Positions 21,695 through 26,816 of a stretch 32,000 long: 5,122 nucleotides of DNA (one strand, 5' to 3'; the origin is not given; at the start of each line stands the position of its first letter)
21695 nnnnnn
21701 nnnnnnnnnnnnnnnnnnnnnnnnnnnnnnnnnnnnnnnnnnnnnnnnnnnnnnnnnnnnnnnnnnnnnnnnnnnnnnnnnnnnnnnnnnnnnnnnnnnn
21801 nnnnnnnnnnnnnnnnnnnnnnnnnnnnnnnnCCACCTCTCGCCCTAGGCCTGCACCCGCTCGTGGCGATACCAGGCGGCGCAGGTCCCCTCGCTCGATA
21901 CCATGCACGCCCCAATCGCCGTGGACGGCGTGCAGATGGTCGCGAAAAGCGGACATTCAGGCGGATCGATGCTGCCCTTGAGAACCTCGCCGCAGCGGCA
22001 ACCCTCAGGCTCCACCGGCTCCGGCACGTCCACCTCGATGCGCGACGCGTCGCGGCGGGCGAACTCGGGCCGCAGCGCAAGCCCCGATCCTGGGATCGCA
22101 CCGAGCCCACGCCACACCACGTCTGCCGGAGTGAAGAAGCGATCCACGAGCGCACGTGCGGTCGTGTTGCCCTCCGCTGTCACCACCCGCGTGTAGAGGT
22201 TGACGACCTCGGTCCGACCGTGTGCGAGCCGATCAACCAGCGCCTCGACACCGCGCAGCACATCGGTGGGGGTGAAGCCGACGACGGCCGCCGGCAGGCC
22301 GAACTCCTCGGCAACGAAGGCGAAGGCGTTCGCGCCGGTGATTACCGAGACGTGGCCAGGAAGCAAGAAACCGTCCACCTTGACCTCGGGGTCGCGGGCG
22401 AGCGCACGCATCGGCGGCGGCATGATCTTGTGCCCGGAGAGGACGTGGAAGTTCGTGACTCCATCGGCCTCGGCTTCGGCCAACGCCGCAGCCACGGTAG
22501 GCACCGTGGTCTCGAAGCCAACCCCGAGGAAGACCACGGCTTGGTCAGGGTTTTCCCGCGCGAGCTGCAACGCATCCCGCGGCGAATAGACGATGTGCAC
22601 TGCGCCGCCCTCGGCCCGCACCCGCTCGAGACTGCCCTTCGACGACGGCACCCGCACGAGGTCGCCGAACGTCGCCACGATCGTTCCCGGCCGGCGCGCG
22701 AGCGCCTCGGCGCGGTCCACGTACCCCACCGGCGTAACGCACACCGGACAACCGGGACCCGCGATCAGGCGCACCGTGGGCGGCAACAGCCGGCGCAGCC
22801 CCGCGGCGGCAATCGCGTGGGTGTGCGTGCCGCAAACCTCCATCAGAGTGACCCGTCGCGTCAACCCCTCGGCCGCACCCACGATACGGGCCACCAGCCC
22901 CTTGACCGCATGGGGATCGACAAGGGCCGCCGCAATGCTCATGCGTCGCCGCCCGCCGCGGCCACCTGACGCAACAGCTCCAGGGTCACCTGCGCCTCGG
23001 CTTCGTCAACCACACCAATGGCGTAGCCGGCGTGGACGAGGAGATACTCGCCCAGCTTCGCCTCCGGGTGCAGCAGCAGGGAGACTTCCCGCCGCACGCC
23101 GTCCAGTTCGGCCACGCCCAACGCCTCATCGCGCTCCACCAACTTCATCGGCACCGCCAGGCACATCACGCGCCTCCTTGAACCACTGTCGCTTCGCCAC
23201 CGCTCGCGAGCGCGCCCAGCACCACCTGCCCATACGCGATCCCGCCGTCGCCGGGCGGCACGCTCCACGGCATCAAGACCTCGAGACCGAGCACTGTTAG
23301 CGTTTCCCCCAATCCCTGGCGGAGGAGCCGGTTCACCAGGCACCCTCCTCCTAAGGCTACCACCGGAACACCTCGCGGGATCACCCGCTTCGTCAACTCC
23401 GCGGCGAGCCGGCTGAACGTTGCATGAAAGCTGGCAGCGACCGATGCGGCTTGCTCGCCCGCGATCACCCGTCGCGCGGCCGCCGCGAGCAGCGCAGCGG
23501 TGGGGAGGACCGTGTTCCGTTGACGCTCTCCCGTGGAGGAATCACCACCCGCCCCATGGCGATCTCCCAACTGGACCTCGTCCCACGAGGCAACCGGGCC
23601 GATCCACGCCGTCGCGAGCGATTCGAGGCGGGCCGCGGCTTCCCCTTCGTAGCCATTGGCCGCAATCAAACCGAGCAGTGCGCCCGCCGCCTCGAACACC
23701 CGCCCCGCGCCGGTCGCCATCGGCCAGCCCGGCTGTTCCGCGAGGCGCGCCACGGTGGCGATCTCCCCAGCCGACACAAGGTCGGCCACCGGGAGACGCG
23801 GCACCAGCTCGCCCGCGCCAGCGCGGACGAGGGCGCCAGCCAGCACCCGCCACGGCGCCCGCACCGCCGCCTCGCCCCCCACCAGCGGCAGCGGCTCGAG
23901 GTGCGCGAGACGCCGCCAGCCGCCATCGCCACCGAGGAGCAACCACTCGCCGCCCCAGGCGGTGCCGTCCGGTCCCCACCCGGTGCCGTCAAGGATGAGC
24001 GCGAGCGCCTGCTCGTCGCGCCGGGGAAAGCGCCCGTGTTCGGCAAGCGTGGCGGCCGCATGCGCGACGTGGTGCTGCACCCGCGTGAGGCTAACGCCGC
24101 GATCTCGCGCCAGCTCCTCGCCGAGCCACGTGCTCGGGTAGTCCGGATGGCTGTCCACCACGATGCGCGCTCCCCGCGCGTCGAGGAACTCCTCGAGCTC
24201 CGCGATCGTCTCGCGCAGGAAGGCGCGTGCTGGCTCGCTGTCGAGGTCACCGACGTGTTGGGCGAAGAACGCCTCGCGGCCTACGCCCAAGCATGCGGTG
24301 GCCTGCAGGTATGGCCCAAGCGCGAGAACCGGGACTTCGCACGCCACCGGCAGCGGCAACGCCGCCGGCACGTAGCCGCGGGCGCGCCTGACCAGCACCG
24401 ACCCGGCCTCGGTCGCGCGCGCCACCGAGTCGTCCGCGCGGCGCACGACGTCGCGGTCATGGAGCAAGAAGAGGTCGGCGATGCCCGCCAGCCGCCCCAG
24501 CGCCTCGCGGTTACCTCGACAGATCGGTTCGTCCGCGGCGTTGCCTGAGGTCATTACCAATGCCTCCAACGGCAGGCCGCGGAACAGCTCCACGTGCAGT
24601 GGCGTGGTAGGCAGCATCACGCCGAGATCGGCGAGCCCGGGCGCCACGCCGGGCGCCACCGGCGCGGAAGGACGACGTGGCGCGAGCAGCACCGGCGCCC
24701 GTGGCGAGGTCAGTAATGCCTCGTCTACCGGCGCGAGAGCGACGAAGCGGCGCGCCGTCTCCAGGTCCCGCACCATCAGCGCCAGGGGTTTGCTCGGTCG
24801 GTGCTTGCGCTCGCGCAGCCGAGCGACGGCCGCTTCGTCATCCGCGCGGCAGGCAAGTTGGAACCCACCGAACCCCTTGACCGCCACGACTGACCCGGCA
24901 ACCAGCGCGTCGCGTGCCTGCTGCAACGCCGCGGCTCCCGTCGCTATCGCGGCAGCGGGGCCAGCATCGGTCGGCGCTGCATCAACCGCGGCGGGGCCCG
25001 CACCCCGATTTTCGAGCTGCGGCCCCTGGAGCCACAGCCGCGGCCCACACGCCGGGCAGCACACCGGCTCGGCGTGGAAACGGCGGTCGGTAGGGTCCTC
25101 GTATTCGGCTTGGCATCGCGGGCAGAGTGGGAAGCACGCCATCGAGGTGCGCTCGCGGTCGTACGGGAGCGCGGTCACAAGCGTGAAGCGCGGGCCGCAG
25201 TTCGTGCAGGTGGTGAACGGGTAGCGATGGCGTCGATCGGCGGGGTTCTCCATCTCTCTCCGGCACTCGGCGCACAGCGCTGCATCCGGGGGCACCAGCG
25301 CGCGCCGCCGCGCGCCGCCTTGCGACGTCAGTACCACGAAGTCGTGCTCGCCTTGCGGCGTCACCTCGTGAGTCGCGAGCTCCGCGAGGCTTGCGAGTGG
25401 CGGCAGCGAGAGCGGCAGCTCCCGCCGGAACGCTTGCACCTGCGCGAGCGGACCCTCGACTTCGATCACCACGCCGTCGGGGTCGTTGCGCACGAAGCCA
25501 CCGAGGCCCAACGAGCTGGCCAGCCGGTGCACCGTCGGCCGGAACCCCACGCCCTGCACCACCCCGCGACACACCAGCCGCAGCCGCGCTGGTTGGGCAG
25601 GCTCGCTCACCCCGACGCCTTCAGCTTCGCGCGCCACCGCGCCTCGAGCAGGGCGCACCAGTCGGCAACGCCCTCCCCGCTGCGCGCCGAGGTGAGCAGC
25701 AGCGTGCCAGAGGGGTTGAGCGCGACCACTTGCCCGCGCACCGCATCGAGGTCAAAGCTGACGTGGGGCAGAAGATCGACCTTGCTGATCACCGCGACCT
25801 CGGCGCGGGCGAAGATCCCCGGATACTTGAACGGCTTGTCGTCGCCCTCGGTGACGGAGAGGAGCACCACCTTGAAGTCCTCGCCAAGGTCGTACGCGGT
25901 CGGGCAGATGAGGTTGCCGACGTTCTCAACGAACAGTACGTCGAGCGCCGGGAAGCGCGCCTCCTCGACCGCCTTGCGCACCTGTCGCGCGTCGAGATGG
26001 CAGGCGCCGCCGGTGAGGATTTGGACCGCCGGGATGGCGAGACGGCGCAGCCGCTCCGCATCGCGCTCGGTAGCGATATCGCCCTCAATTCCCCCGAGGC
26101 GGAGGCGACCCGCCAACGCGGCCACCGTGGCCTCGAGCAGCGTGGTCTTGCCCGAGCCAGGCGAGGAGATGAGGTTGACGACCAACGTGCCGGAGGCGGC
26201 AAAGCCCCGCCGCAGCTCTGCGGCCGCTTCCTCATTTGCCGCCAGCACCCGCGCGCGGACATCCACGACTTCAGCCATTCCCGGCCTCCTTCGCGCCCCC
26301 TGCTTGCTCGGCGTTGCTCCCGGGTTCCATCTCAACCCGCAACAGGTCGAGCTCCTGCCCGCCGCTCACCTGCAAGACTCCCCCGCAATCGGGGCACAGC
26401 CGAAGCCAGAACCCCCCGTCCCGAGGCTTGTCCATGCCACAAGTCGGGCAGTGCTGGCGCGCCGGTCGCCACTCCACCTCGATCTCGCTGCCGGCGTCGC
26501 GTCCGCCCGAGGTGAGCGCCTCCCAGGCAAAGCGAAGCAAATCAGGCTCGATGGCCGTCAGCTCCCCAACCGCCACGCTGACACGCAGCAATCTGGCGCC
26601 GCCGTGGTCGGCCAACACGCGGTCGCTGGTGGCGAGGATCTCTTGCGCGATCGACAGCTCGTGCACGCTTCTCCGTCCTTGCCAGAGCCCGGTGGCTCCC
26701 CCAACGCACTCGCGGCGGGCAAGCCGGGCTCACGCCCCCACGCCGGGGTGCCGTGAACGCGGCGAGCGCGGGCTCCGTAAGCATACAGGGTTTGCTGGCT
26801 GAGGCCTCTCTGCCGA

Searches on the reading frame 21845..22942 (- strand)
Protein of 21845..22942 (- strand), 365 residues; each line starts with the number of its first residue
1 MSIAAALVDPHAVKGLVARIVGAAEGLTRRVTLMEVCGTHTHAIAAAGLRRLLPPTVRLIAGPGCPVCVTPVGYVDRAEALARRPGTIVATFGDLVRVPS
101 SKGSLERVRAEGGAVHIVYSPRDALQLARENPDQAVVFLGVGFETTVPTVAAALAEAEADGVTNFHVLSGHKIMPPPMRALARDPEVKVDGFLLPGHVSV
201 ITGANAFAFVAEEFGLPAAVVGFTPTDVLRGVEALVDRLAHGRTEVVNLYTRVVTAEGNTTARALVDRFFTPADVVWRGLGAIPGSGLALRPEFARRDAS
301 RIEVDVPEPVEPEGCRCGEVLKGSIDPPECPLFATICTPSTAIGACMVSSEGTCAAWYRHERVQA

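Call 8: search_protein_families(library=pfam, proteins=[window:21845-22942:-], max_evalue=0.001)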
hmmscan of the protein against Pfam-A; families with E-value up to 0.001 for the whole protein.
window:21845-22942:- (365 aa): 1 family
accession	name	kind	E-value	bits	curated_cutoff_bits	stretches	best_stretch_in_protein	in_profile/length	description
PF01924.21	HypD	-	5.1e-139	463.7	25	1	13-360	3-350/351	Hydrogenase formation hypA family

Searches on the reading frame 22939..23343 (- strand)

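Call 8: search_protein_families(library=pfam, proteins=[window:22939-23343:-], max_evalue=0.001)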
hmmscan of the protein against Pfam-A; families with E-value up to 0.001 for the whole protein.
window:22939-23343:- (134 aa): 1 family
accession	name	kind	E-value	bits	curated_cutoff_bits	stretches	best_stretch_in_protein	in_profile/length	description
PF01455.23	HupF_HypC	-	5.7e-23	81.3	28.5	1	60-124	1-65/65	HupF/HypC family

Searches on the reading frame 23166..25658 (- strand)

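Call 8: search_protein_families(library=pfam, proteins=[window:23166-25658:-], max_evalue=0.001)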
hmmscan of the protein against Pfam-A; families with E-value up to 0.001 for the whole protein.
window:23166-25658:- (830 aa): 5 families
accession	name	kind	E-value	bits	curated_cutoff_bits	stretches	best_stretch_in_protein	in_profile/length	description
PF22521.2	HypF_C_2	-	1.2e-54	186.1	27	1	554-811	2-241/241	Carbamoyltransferase, Kae1-like Domain, second subdomain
PF01300.24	Sua5_yciO_yrdC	-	1.8e-37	129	25.1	1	251-425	2-177/178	Telomere recombination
PF07503.17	zf-HYPF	-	9.3e-33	112.2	23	2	178-210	1-33/34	HypF finger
PF17788.7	HypF_C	-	5.9e-25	88.3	23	1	442-540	4-99/99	HypF Kae1-like domain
PF00708.24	Acylphosphatase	-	2.5e-18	66.6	22.5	1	27-108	2-84/85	Acylphosphatase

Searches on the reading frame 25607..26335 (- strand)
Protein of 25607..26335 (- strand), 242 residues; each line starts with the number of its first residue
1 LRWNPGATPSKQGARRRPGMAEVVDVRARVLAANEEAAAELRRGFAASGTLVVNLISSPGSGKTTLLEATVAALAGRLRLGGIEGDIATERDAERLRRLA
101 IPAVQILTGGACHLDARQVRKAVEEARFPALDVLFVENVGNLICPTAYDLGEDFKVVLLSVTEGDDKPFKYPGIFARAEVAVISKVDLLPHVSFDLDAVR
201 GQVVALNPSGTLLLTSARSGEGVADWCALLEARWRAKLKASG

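Call 8: search_protein_families(library=pfam, proteins=[window:25607-26335:-], max_evalue=0.001)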
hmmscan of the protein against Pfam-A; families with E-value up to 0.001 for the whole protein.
window:25607-26335:- (242 aa): 1 family
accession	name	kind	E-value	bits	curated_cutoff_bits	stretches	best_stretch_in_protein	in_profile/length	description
PF02492.25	cobW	-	2.1e-19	70.2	20.7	1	52-209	2-175/180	CobW/HypB/UreG, nucleotide-binding domain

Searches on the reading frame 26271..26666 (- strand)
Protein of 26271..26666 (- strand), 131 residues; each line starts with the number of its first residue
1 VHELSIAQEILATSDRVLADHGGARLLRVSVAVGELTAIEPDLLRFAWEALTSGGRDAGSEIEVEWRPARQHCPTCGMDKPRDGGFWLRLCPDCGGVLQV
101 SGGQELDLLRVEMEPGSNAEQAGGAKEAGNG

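Call 8: search_protein_families(library=pfam, proteins=[window:26271-26666:-], max_evalue=0.001)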
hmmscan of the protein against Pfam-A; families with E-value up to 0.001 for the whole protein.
window:26271-26666:- (131 aa): 1 family
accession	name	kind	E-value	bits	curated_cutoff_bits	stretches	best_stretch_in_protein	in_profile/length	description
PF01155.25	HypA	-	1.8e-22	79.9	28.9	1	1-113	1-112/112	Hydrogenase/urease nickel incorporation, metallochaperone, hypA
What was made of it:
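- Checked: Upstream cluster. hypA-B-F-C-D-E lies at 26666..20756 (call 8).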
